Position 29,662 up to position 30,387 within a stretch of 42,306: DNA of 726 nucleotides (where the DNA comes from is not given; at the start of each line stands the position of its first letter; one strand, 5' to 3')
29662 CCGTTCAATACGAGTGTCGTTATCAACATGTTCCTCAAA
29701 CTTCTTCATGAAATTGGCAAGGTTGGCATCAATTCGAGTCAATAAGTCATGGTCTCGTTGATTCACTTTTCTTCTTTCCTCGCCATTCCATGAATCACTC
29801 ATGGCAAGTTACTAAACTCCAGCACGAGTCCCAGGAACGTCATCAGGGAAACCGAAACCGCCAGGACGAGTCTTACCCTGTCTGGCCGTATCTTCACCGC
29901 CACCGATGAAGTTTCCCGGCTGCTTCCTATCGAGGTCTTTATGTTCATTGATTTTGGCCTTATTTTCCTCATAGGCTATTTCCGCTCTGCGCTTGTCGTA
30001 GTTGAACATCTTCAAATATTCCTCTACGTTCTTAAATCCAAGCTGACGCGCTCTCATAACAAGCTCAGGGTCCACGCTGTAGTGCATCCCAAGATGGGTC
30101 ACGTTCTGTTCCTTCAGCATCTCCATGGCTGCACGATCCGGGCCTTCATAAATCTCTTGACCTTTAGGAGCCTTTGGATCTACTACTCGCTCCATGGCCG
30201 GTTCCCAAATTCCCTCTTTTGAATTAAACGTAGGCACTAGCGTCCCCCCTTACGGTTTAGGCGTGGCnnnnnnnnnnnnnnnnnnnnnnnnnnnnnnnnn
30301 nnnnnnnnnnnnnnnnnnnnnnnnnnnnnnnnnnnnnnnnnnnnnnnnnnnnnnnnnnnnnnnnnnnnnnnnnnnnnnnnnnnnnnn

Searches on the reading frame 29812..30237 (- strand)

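Call 57: search_protein_families(library=pfam, proteins=[window:29812-30237:-], max_evalue=0.01)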
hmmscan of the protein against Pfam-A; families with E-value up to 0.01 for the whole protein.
window:29812-30237:- (141 aa): 1 family
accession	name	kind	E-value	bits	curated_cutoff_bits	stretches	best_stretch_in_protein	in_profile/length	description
PF24937.1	DUF7754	-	0.007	16.8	27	0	7-31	31-55/65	Domain of unknown function (DUF7754)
